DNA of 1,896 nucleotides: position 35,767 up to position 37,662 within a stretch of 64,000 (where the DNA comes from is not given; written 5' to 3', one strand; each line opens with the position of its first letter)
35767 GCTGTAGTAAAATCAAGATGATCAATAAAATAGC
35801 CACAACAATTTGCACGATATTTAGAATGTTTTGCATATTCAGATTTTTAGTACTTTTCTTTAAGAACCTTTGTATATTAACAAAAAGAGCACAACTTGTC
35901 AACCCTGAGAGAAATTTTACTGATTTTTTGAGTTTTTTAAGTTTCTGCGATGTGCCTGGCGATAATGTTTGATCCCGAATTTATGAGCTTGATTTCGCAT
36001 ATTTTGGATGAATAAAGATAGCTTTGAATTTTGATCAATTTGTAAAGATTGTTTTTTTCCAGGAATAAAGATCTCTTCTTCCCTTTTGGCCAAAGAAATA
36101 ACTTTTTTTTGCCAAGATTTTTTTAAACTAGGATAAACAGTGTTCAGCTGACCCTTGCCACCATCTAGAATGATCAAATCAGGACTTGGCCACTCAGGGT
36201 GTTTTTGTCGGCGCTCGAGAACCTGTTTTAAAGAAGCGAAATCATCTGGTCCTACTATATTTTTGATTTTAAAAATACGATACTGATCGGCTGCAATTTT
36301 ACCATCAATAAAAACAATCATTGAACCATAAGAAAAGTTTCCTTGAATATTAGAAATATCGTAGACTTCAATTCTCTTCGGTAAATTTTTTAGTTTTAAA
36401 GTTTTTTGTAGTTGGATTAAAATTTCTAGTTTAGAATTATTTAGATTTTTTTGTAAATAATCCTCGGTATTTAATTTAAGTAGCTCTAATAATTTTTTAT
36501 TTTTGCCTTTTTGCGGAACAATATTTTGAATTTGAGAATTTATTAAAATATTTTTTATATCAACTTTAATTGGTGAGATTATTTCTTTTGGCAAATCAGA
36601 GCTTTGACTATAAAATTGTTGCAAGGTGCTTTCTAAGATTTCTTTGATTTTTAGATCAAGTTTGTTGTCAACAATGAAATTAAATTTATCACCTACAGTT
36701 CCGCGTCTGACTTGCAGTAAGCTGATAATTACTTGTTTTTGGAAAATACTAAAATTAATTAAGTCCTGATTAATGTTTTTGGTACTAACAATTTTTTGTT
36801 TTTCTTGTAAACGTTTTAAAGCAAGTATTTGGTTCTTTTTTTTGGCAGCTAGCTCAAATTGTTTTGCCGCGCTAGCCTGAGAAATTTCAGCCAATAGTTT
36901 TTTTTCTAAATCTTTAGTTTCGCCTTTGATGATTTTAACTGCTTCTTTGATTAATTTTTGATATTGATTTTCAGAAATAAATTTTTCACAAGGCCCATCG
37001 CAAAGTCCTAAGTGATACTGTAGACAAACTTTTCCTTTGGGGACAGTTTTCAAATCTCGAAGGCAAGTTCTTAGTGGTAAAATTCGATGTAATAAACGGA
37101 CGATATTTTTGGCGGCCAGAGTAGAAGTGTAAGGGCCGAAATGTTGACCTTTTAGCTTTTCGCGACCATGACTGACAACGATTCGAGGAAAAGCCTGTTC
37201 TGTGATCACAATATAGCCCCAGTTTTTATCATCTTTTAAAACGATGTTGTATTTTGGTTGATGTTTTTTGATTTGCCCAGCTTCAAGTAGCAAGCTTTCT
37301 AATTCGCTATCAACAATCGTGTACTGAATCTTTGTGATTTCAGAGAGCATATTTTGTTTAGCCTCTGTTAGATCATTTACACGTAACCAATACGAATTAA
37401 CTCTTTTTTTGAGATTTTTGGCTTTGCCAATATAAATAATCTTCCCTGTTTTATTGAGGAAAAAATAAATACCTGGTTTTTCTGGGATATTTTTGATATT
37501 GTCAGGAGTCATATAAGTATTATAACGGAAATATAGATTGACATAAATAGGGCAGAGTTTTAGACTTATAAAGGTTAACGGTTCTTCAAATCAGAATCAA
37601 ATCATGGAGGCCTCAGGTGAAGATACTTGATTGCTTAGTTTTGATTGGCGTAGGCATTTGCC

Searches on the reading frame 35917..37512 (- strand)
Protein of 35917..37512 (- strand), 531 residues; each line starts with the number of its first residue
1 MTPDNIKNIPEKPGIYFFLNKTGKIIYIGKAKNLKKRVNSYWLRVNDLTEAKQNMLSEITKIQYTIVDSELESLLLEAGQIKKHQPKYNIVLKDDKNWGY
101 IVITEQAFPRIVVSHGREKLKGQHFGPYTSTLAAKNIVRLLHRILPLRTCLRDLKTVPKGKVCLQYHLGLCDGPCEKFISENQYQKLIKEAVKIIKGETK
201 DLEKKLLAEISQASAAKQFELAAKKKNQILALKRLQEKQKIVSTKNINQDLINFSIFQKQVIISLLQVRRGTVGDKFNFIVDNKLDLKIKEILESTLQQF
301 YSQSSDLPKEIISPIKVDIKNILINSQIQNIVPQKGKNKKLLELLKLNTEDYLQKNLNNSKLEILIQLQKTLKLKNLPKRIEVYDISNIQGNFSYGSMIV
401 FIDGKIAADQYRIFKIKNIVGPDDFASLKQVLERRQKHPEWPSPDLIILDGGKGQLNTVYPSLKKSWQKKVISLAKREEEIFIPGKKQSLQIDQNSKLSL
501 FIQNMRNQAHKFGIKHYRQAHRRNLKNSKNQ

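Call 8: search_protein_families(library=pfam, proteins=[window:35917-37512:-], max_evalue=1)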
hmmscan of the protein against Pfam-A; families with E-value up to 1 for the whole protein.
window:35917-37512:- (531 aa): 5 families
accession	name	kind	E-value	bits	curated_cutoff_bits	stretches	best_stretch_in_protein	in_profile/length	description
PF08459.17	UvrC_RNaseH_dom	-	5.2e-43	147.1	22.3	1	369-514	1-159/159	UvrC RNAse H endonuclease domain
PF22920.2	UvrC_RNaseH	-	8.5e-17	61.6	24.3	1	248-355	1-115/116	UvrC Ribonuclease H-like domain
PF01541.30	GIY-YIG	-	5.6e-09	36.6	22.6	1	13-89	2-78/78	GIY-YIG catalytic domain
PF02151.25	UVR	-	0.0011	19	21.5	1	204-234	5-35/36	UvrB/uvrC motif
PF24348.1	DUF7508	-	0.017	15.7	26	1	4-36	13-44/79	Domain of unknown function (DUF7508)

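Call 13: find_encoding_contigs(protein=window:35917-37509:-, flank=5000, max_places=6)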
Protein window:35917-37509:- (530 aa): no gene with exactly this product is on record in the collection.

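Call 15: find_encoding_contigs(protein=window:35920-37512:-, flank=6000)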
Protein window:35920-37512:- (531 aa): 2 contigs read that carry it; 1 place shown.
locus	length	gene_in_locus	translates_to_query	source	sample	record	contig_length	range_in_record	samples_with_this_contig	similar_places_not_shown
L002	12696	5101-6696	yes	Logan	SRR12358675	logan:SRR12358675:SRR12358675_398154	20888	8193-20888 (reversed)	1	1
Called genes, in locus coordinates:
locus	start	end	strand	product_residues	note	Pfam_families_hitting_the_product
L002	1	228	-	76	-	?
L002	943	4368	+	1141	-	PF00041:fn3, PF01471:PG_binding_1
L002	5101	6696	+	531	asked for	PF01541:GIY-YIG, PF27096:UvrC_M, PF22920:UvrC_RNaseH, PF08459:UvrC_RNaseH_dom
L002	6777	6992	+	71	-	PF03840:SecG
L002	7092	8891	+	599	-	PF00496:SBP_bac_5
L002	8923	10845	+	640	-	PF00753:Lactamase_B, PF12706:Lactamase_B_2, PF22505:RNase_J_b_CASP, PF17770:RNase_J_C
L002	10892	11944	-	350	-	PF00389:2-Hacid_dh, PF02826:2-Hacid_dh_C, PF01262:AlaDh_PNT_C (weak)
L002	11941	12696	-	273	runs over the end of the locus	PF01177:Asp_Glu_race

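Call 16: find_related_loci(query=window:35920-37512:-, collection=genome_contigs, flank=6000)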
Query window:35920-37512:- (531 aa) in genome_contigs; peptide patterns used: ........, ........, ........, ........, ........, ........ (x = any residue, [..] = any of these).
271 stretches matched a pattern; 213 encode a relative of the query (tblastn E <= 1e-3); the best 80 are kept; 80 distinct loci.
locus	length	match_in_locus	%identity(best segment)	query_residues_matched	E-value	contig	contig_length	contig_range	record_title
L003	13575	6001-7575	74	1-525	0e+0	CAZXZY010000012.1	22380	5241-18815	MAG TPA_asm: uncultured Gammaproteobacteria bacterium isolate binchicken_co28_77 genome assembly, contig: NODE_1649_leng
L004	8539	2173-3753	71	1-528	0e+0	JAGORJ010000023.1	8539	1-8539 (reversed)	Patescibacteria group bacterium isolate Gw_Eff_bin_26 Gw_Eff_23223_length_8539_cov_7.393010, whole genome shotgun sequen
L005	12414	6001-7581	73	1-528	0e+0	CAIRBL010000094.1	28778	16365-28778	uncultured bacterium isolate LaPlata-b_bin-0293 genome assembly, contig: bin-0293:094/105, whole genome shotgun sequence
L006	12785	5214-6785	59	1-525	0e+0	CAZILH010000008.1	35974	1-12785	MAG TPA_asm: uncultured Gammaproteobacteria bacterium isolate SRP220891_co1_37 genome assembly, contig: NODE_2288_length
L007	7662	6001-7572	59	1-525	0e+0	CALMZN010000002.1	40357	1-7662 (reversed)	MAG TPA_asm: uncultured bacterium isolate SRR5468112_bin.23_CONCOCT_v1.1_MAG genome assembly, contig: ERZ781236.98, whol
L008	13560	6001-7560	59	5-524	0e+0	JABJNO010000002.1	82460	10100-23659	MAG: Candidatus Parcubacteria bacterium isolate SI075_bin20 k141_389399, whole genome shotgun sequence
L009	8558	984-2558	60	1-526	0e+0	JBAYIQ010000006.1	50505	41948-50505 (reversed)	MAG: Patescibacteria group bacterium isolate SO_2016_GW1_34 scaffold01320_OW334_2016, whole genome shotgun sequence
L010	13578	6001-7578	61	1-526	0e+0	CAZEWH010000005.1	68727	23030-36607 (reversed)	MAG TPA_asm: uncultured Gammaproteobacteria bacterium isolate SRP077602_co5_241 genome assembly, contig: NODE_1730_lengt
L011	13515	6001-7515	57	5-526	0e+0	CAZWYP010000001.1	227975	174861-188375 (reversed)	MAG TPA_asm: uncultured Gammaproteobacteria bacterium isolate binchicken_co16_344 genome assembly, contig: NODE_54_lengt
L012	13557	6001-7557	54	5-525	2e-178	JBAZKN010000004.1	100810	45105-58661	MAG: Patescibacteria group bacterium isolate SO_2017_LW4_144 scaffold_661_c1_LW137-91_2017, whole genome shotgun sequenc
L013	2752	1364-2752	56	1-466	2e-175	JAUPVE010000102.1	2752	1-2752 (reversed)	MAG: Patescibacteria group bacterium isolate erpe_2018_sw_27hr_WHONDRS-SW48-000094_A_bin.34 scaffold_10659, whole genome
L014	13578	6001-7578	66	5-530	0e+0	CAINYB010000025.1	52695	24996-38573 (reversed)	uncultured bacterium isolate LaPlata-7m-a_bin-459 genome assembly, contig: bin-459:25/28, whole genome shotgun sequence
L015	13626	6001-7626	36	4-519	1e-105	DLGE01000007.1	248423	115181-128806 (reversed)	MAG TPA_asm: Peptococcaceae bacterium UBA7702 UBA7702_contig_548, whole genome shotgun sequence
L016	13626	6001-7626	36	4-519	1e-103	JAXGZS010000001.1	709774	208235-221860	MAG: Clostridiales bacterium isolate AnMBR.bin542 bin542_1, whole genome shotgun sequence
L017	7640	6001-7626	36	4-519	3e-103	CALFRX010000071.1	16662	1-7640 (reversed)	MAG TPA_asm: uncultured Peptococcaceae bacterium isolate SRR1562003_bin.66_CONCOCT_v1.1_MAG genome assembly, contig: ERZ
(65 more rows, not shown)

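Call 26: find_homologous_proteins(query=L003:5509-5721:-, max_evalue=10)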
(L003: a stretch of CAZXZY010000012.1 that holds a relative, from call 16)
Query L003:5509-5721:- (71 aa): 1 proteins with E <= 10 among 1 candidates.
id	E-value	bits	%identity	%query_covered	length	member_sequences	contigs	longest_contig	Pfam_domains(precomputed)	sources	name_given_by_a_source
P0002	1.2e-40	154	100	94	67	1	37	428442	-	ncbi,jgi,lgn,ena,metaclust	jgi:hypothetical protein|metaclust:\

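Call 29: find_encoding_contigs(protein=P0002, flank=4000, max_places=10)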
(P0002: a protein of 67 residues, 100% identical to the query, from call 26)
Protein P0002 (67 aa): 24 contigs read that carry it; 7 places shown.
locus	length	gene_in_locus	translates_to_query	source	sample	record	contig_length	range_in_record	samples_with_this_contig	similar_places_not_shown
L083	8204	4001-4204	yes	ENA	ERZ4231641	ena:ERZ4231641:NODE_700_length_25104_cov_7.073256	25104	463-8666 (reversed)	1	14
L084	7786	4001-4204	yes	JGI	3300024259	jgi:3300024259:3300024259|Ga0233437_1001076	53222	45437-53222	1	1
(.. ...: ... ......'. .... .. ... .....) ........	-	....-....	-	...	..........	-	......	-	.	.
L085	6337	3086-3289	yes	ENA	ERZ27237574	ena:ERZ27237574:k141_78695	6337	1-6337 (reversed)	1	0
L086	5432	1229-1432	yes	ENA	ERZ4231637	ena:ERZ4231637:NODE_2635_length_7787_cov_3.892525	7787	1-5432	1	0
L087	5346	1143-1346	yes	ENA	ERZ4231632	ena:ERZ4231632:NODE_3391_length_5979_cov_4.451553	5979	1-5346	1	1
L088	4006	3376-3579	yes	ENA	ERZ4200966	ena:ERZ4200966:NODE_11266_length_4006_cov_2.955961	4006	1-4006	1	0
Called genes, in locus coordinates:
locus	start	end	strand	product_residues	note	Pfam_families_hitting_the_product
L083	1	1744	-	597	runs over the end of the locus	PF00496:SBP_bac_5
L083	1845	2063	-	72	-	PF03840:SecG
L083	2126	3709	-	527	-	PF01541:GIY-YIG, PF27096:UvrC_M, PF22920:UvrC_RNaseH, PF08459:UvrC_RNaseH_dom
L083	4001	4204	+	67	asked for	-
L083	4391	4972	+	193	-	-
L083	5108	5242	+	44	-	-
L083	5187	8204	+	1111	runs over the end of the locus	PF00801:PKD, PF18911:PKD_4, PF00801:PKD, PF18911:PKD_4, PF18911:PKD_4, PF00801:PKD, PF18911:PKD_4, PF18911:PKD_4, +4 more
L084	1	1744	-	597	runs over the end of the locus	PF00496:SBP_bac_5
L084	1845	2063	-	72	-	PF03840:SecG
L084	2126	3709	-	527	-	PF01541:GIY-YIG, PF27096:UvrC_M, PF22920:UvrC_RNaseH, PF08459:UvrC_RNaseH_dom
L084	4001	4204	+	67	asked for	-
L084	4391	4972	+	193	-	-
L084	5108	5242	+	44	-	-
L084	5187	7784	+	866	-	?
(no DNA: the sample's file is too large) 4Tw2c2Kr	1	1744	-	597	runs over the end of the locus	PF00496:SBP_bac_5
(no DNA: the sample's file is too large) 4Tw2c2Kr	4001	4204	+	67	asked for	-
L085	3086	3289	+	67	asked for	-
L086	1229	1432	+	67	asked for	-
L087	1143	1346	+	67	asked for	-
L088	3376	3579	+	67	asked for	-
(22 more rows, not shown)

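Call 32: search_protein_families(library=phrogs, proteins=[L003:5509-5721:-, L003:5733-5906:-, L004:1867-2127:-, L003:4741-5319:-], max_evalue=1)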
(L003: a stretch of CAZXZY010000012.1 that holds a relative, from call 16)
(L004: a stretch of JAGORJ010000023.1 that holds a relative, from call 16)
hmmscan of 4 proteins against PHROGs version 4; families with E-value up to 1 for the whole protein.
L003:5509-5721:- (71 aa): 0 families

L003:5733-5906:- (58 aa): 1 family
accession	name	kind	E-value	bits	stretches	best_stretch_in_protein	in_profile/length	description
phrog_33949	-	unknown function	0.023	15.8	1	5-40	5-40/62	-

L004:1867-2127:- (87 aa): 0 families

L003:4741-5319:- (193 aa): 6 families
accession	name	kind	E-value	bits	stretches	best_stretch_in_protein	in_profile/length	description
phrog_26448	-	unknown function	0.0078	16.7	1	1-51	1-50/187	-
phrog_33852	-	unknown function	0.03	15.1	1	64-139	81-152/160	-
phrog_31806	-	unknown function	0.098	13.9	1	37-66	4-33/78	-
phrog_8386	-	unknown function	0.28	11.2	1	122-180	5-63/366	-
phrog_35961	-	unknown function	0.3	12.4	1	110-145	5-38/84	-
phrog_2682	-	unknown function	0.34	12.8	1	3-33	2-29/52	-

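Call 33: search_protein_families(library=padloc, proteins=[L003:5509-5721:-, L003:5733-5906:-, L004:1867-2127:-, L003:4741-5319:-], max_evalue=1)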
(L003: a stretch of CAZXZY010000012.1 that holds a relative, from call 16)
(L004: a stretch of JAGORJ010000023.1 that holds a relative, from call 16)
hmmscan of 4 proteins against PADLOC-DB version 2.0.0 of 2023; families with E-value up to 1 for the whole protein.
L003:5509-5721:- (71 aa): 0 families

L003:5733-5906:- (58 aa): 0 families

L004:1867-2127:- (87 aa): 0 families

L003:4741-5319:- (193 aa): 0 families

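Call 34: search_protein_families(library=ncbifam, proteins=[L003:5509-5721:-, L003:5733-5906:-, L004:1867-2127:-, L003:4741-5319:-], max_evalue=1)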
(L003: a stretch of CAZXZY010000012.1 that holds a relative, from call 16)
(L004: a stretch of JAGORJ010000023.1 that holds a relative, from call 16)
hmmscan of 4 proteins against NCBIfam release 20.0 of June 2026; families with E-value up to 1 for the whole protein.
L003:5509-5721:- (71 aa): 0 families

L003:5733-5906:- (58 aa): 0 families

L004:1867-2127:- (87 aa): 0 families

L003:4741-5319:- (193 aa): 1 family
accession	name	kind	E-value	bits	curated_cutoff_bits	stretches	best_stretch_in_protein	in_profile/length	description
NF008198.0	PRK10954.1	equivalog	0.0053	16.5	279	1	129-185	123-180/207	thiol:disulfide interchange protein DsbA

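Call 46: find_related_loci(query=A5, collection=metagenome_contigs, flank=3500)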
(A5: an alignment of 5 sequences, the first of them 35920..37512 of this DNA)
Query A5 (531 aa) in metagenome_contigs; peptide patterns used: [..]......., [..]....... (x = any residue, [..] = any of these).
600 stretches matched a pattern (row limit reached: there are more); 568 encode a relative of the query (tblastn E <= 1e-3); the best 80 are kept; 80 distinct loci.
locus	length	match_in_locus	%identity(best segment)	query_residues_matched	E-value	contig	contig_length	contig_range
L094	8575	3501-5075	74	1-525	0e+0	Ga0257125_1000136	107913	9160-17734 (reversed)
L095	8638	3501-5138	35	4-527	2e-106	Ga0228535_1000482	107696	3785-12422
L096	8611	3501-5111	35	4-519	1e-104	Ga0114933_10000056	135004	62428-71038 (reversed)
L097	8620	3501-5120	35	1-519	2e-104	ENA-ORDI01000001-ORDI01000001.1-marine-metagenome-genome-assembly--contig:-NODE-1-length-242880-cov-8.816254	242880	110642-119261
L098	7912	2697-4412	35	6-518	1e-102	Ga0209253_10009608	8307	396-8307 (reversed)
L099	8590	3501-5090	35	9-525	4e-102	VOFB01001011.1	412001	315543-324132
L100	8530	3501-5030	35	1-518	4e-102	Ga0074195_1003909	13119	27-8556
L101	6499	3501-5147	35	1-528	3e-102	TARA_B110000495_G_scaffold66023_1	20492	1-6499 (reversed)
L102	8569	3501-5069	38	5-518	3e-101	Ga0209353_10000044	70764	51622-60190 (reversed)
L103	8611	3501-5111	34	4-519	2e-101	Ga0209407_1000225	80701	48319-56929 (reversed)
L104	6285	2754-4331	37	6-518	4e-101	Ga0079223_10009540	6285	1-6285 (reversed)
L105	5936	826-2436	34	4-518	1e-100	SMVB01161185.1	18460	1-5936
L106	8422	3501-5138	37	6-529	3e-100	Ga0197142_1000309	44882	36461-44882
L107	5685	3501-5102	37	9-529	7e-100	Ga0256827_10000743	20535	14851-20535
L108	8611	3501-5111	35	6-528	7e-100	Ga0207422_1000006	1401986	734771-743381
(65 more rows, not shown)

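Call 55: search_protein_families(library=pfam, proteins=[L010:5152-5823:-, L006:4299-4976:-, L003:5733-5906:-], max_evalue=0.1)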
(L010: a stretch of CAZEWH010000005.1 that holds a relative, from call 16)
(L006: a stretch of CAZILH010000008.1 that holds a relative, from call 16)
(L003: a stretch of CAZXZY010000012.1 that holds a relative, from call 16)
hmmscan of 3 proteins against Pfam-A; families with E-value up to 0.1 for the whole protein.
L010:5152-5823:- (224 aa): 0 families

L006:4299-4976:- (226 aa): 0 families

L003:5733-5906:- (58 aa): 1 family
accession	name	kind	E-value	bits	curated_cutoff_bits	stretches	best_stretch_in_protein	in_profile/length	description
PF19942.4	DUF6404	-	0.052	14.4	27.6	1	10-45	66-105/115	Family of unknown function (DUF6404)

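Call 60: find_homologous_proteins(query=window:35920-37512:-, max_evalue=1e-100)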
Query window:35920-37512:- (531 aa): 130 proteins with E <= 1e-100 among 8000 candidates; the best 120 are listed.
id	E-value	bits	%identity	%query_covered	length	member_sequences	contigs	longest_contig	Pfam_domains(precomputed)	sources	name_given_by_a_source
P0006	0.0e+0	1152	100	100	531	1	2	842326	PF27096.1,PF01541.31,PF22920.3,PF08459.18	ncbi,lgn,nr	ncbi:excinuclease ABC subunit UvrC [Candidatus Nomurabacteria bacterium]|nr:excinuclease ABC subunit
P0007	1.7e-259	880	74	99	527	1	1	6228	PF27096.1,PF01541.31,PF22920.3,PF08459.18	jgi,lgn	jgi:excinuclease ABC subunit C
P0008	4.4e-256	869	75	99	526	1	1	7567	PF27096.1,PF01541.31,PF22920.3,PF08459.18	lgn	-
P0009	4.4e-255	866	74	99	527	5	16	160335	PF27096.1,PF01541.31,PF22920.3,PF08459.18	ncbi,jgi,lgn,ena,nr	ncbi:excinuclease ABC subunit UvrC [bacterium]|jgi:excinuclease ABC subunit C|nr:excinuclease ABC su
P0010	5.2e-245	832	72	99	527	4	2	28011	PF27096.1,PF01541.31,PF22920.3,PF08459.18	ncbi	-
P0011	4.8e-244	829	71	99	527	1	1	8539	PF27096.1,PF01541.31,PF22920.3,PF08459.18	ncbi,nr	ncbi:excinuclease ABC subunit UvrC [Patescibacteria group bacterium]|nr:excinuclease ABC subunit Uvr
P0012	6.0e-239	812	71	99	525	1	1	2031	PF27096.1,PF01541.31,PF22920.3,PF08459.18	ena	-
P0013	1.0e-231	788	69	99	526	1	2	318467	PF27096.1,PF01541.31,PF22920.3,PF08459.18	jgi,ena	jgi:excinuclease ABC subunit C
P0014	1.5e-231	788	68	99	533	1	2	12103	PF27096.1,PF01541.31,PF22920.3,PF08459.18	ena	-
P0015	3.7e-219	747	65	99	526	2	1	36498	PF27096.1,PF01541.31,PF22920.3,PF08459.18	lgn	-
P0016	1.3e-215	735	64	99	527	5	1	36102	PF27096.1,PF01541.31,PF22920.3,PF08459.18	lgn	-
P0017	2.5e-211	721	64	98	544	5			PF27096.1,PF01541.31,PF22920.3,PF08459.18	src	-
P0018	8.2e-209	713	62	99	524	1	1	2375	PF27096.1,PF01541.31,PF22920.3,PF08459.18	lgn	-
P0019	1.3e-208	712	62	98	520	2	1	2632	PF27096.1,PF01541.31,PF22920.3,PF08459.18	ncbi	-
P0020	2.5e-204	698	60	99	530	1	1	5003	PF27096.1,PF01541.31,PF22920.3,PF08459.18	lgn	-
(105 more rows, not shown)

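Call 61: find_encoding_contigs(protein=P0008, flank=5000, max_places=2)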
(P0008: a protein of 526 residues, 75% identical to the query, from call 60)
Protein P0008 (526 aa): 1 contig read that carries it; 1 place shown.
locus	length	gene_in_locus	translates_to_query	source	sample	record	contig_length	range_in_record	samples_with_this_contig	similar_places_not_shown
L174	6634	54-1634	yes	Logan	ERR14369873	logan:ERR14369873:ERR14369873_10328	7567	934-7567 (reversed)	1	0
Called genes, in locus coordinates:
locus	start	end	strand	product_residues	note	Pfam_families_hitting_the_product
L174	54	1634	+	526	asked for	PF01541:GIY-YIG, PF27096:UvrC_M, PF22920:UvrC_RNaseH, PF08459:UvrC_RNaseH_dom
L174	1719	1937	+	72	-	PF03840:SecG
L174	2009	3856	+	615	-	PF00496:SBP_bac_5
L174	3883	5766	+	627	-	PF00753:Lactamase_B, PF12706:Lactamase_B_2, PF22505:RNase_J_b_CASP, PF17770:RNase_J_C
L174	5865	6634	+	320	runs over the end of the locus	PF00579:tRNA-synt_1b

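Call 62: find_encoding_contigs(protein=P0007, flank=5000, max_places=2)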
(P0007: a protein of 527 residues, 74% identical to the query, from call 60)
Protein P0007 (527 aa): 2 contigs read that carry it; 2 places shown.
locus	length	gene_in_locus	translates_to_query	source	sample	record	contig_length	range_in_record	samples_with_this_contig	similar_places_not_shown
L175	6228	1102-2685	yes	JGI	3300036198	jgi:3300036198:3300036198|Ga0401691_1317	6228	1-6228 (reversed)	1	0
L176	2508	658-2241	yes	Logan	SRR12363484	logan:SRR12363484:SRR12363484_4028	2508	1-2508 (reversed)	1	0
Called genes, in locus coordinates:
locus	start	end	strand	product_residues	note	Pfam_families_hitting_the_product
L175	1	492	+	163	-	?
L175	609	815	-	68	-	-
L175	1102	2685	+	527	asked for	PF01541:GIY-YIG, PF27096:UvrC_M, PF22920:UvrC_RNaseH, PF08459:UvrC_RNaseH_dom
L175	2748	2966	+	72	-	PF03840:SecG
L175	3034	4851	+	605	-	PF00496:SBP_bac_5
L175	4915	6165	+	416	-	PF00753:Lactamase_B, PF12706:Lactamase_B_2 (weak), PF22505:RNase_J_b_CASP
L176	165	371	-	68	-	-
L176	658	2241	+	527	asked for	PF01541:GIY-YIG, PF27096:UvrC_M, PF22920:UvrC_RNaseH, PF08459:UvrC_RNaseH_dom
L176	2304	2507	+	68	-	?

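Call 63: find_encoding_contigs(protein=P0014, flank=5000, max_places=2)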
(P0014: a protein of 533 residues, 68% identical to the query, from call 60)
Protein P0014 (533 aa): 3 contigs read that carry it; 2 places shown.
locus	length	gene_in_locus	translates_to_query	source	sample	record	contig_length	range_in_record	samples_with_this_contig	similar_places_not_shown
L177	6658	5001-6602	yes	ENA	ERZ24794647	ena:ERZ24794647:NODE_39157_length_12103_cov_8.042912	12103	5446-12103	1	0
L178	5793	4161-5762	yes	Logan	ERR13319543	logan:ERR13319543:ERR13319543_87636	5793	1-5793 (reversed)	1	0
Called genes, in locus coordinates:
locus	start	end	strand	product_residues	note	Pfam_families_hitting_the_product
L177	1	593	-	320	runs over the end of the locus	-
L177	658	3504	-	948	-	PF00005:ABC_tran (faint), PF02463:SMC_N (faint), PF13173:AAA_14 (faint), PF13175:AAA_15 (faint), PF13191:AAA_16 (faint), PF13304:AAA_21 (faint), PF17760:UvrA_inter, PF17755:UvrA_DNA-bind, +4 more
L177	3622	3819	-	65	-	-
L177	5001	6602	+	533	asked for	PF01541:GIY-YIG, PF27096:UvrC_M, PF22920:UvrC_RNaseH, PF08459:UvrC_RNaseH_dom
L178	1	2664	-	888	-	?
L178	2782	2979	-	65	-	-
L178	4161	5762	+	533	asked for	PF01541:GIY-YIG, PF27096:UvrC_M, PF22920:UvrC_RNaseH, PF08459:UvrC_RNaseH_dom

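Call 66: find_encoding_contigs(protein=P0015, flank=4000, max_places=2)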
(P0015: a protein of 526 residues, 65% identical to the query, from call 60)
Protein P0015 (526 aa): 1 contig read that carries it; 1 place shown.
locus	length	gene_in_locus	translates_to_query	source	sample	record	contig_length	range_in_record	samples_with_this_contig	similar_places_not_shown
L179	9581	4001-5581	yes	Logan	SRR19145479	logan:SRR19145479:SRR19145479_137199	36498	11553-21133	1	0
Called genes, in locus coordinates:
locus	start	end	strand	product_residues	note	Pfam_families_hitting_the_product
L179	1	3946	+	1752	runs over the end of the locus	PF18027:Pepdidase_M14_N, PF00041:fn3, PF01471:PG_binding_1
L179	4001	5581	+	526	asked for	PF01541:GIY-YIG, PF27096:UvrC_M, PF22920:UvrC_RNaseH, PF08459:UvrC_RNaseH_dom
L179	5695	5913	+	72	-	PF03840:SecG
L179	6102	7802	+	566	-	PF00496:SBP_bac_5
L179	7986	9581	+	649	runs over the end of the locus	PF00753:Lactamase_B, PF12706:Lactamase_B_2 (weak), PF22505:RNase_J_b_CASP, PF17770:RNase_J_C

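Call 67: find_encoding_contigs(protein=P0016, flank=4000, max_places=2)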
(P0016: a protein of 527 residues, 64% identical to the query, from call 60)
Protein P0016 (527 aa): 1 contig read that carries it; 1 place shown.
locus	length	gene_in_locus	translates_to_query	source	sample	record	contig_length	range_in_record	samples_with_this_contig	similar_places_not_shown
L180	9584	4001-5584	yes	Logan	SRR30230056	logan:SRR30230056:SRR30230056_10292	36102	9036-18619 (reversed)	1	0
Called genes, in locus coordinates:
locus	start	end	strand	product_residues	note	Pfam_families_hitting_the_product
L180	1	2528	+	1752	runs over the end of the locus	PF18027:Pepdidase_M14_N, PF00246:Peptidase_M14, PF00041:fn3 (weak), PF01471:PG_binding_1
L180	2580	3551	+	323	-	PF07963:N_methyl (weak)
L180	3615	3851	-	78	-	-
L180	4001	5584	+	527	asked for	PF01541:GIY-YIG, PF27096:UvrC_M, PF22920:UvrC_RNaseH, PF08459:UvrC_RNaseH_dom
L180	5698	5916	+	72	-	PF03840:SecG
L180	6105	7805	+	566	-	PF00496:SBP_bac_5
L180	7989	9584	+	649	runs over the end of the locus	PF00753:Lactamase_B, PF12706:Lactamase_B_2 (weak), PF22505:RNase_J_b_CASP, PF17770:RNase_J_C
